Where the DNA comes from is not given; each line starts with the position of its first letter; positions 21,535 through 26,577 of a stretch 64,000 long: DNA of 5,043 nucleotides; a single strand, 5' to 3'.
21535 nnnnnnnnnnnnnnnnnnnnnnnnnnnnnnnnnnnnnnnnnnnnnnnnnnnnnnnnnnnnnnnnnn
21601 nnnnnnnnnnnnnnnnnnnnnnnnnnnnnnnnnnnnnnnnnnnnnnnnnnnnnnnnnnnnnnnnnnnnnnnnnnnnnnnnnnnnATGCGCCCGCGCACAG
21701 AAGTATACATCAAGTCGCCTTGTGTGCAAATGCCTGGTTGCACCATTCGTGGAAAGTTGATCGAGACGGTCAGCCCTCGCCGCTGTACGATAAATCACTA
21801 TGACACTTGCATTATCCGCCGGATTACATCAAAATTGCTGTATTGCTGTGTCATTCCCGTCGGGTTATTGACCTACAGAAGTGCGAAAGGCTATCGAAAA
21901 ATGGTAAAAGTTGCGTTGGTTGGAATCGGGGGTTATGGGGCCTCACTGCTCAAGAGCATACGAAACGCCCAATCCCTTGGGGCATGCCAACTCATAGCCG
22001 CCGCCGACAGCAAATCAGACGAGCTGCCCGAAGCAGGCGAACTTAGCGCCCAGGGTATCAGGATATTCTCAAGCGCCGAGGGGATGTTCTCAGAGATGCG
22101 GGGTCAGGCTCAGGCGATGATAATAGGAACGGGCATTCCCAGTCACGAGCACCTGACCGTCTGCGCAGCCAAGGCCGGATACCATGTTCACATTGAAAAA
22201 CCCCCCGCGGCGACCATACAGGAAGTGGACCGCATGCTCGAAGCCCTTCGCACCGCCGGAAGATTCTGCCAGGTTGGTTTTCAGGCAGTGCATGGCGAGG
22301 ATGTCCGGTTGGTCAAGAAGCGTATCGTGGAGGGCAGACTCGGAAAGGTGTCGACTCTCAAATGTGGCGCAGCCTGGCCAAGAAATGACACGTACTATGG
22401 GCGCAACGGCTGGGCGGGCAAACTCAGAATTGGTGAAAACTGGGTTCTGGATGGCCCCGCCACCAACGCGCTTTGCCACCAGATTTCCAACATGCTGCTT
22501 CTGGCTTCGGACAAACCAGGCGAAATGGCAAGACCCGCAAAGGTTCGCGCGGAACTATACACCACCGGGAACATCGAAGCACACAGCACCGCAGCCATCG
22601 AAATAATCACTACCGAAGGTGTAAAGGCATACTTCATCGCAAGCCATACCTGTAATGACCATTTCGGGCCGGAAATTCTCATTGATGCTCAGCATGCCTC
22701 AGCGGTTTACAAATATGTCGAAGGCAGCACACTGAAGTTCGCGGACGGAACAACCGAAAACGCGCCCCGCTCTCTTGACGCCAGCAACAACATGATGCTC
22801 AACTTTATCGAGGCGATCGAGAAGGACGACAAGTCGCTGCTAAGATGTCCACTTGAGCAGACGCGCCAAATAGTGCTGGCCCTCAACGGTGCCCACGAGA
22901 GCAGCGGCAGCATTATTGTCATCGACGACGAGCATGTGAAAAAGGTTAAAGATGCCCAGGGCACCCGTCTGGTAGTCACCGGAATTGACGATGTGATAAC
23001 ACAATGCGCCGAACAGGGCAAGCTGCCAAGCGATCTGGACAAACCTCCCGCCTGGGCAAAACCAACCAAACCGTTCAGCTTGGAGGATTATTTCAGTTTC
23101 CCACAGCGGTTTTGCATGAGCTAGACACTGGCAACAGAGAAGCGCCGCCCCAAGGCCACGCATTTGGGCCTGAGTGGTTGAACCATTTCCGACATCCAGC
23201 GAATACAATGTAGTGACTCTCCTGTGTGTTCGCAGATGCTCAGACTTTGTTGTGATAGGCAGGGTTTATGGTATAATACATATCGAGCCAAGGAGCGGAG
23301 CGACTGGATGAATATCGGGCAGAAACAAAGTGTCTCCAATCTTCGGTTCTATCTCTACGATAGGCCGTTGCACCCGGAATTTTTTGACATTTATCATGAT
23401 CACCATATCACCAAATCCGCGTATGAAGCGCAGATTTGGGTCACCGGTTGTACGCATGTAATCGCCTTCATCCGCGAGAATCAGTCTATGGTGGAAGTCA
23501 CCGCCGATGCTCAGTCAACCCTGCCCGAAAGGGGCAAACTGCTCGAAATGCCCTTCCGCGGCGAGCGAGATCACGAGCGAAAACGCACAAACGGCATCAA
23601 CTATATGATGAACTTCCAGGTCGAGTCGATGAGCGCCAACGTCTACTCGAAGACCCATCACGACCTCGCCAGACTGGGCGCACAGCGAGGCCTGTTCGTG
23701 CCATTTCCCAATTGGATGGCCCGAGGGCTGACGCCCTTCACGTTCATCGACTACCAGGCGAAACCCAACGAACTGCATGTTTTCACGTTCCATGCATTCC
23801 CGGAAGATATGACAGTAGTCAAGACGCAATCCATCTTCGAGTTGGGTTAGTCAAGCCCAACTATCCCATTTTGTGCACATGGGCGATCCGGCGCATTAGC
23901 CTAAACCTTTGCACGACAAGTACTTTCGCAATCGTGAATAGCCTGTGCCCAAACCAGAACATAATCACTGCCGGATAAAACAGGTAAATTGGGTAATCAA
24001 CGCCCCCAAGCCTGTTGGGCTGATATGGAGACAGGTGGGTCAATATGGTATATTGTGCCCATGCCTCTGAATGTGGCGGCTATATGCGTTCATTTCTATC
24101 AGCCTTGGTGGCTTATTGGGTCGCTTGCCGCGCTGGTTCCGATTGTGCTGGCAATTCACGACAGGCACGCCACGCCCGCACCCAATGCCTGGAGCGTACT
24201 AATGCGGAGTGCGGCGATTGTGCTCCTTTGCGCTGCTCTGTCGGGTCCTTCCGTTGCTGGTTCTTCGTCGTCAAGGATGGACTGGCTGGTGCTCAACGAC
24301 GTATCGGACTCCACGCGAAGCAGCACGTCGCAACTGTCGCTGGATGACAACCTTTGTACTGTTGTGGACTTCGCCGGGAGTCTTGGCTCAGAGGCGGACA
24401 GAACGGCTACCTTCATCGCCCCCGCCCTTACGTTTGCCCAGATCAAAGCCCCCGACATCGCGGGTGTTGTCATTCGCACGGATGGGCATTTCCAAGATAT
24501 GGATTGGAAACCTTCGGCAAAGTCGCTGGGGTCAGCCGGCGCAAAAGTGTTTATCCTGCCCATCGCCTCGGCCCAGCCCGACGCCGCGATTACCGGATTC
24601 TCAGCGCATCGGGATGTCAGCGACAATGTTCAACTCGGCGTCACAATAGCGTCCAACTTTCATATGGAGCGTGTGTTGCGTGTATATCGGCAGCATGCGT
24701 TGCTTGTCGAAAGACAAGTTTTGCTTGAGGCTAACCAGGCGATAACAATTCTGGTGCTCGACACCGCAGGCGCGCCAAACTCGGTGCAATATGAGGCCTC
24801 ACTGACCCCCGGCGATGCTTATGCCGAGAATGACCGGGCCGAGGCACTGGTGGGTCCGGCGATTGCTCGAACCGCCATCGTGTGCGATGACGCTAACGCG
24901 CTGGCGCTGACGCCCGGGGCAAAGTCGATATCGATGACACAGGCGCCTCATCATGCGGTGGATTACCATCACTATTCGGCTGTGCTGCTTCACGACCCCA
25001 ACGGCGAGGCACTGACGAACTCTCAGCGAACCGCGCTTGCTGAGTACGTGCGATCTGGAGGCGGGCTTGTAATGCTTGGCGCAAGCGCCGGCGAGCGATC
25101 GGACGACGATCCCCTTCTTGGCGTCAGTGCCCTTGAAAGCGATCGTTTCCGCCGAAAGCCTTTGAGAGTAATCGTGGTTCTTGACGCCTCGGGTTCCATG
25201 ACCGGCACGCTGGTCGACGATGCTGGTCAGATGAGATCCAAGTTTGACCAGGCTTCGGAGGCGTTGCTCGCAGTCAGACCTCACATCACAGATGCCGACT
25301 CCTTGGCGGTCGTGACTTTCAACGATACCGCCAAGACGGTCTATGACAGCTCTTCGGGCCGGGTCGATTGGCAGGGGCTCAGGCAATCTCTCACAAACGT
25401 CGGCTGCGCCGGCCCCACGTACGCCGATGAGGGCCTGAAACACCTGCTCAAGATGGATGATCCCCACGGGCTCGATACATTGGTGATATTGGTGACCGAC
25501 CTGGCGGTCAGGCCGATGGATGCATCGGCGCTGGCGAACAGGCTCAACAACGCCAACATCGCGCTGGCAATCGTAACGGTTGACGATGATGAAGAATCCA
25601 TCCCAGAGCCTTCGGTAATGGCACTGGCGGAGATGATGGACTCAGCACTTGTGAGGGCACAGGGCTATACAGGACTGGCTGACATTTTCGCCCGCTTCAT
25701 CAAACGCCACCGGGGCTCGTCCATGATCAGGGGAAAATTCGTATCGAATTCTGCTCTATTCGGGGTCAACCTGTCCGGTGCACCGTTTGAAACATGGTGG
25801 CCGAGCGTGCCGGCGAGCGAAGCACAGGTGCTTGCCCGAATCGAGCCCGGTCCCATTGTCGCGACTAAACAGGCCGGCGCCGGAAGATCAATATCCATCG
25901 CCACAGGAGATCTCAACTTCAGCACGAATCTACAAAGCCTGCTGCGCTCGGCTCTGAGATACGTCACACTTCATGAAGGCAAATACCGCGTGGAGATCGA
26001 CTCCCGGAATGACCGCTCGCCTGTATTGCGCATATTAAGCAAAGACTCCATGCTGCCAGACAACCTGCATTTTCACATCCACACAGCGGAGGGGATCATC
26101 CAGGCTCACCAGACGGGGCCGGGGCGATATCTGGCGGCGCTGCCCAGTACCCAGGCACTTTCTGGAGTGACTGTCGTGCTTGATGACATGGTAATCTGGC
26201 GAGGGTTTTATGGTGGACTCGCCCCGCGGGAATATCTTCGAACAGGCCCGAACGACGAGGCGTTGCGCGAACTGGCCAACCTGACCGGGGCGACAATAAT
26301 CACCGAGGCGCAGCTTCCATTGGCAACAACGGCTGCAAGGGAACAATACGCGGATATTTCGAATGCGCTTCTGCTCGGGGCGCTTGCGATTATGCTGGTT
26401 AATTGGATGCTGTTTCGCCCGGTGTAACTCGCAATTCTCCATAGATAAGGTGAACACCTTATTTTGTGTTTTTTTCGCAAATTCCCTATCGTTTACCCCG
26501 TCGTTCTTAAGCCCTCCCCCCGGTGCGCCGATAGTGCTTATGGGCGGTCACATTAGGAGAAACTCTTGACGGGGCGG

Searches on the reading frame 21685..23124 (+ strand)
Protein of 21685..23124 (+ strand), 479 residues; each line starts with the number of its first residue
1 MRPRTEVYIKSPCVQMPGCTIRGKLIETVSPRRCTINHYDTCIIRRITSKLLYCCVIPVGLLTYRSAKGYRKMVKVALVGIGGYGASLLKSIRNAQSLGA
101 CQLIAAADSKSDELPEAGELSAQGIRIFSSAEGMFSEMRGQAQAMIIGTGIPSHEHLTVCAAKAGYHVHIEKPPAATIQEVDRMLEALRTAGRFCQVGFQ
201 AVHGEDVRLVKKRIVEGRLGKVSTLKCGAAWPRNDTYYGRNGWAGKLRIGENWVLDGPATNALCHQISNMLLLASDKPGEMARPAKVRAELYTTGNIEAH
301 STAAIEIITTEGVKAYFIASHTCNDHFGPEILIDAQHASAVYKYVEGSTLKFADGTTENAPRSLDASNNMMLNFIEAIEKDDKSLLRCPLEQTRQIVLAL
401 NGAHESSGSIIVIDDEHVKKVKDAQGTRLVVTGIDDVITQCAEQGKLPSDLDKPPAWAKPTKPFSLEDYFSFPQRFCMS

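Call 35: search_protein_families(library=pfam, proteins=[window:21685-23124:+], max_evalue=0.001)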
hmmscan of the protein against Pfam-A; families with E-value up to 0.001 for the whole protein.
window:21685-23124:+ (479 aa): 2 families
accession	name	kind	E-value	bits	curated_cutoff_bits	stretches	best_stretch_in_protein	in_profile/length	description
PF01408.29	GFO_IDH_MocA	-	5.6e-15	56.5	24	1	74-199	1-120/120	Oxidoreductase family, NAD-binding Rossmann fold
PF22725.1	GFO_IDH_MocA_C3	-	3.7e-05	24.2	27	1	208-337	2-120/124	GFO/IDH/MocA C-terminal domain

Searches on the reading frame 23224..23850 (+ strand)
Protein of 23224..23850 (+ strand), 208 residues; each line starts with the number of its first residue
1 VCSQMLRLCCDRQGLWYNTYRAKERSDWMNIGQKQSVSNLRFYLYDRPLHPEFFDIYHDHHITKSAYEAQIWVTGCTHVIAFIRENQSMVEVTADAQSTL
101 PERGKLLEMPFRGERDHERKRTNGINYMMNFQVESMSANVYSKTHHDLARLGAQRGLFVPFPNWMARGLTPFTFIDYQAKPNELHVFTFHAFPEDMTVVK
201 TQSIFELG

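Call 35: search_protein_families(library=pfam, proteins=[window:23224-23850:+], max_evalue=0.001)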
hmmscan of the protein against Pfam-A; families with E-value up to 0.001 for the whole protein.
window:23224-23850:+ (208 aa): 1 family
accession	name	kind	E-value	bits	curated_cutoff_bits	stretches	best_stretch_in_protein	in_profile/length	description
PF10936.14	DUF2617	-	9.5e-14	52.2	22.3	1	57-204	28-159/160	Protein of unknown function DUF2617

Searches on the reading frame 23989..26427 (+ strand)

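Call 35: search_protein_families(library=pfam, proteins=[window:23989-26427:+], max_evalue=0.001)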
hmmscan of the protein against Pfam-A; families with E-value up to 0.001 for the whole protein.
window:23989-26427:+ (812 aa): 4 families
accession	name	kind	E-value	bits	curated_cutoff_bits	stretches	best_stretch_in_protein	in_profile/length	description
PF00092.34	VWA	-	3e-09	37.8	23.8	1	394-536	2-144/174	von Willebrand factor type A domain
PF13519.12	VWA_2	-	4.7e-07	30.8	27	1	394-489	1-88/107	von Willebrand factor type A domain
PF01882.25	DUF58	-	3.7e-06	26.7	23.4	1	392-550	36-188/216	Protein of unknown function DUF58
PF06283.17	ThuA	-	0.00037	21.2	33.4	0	328-368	50-90/209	Trehalose utilisation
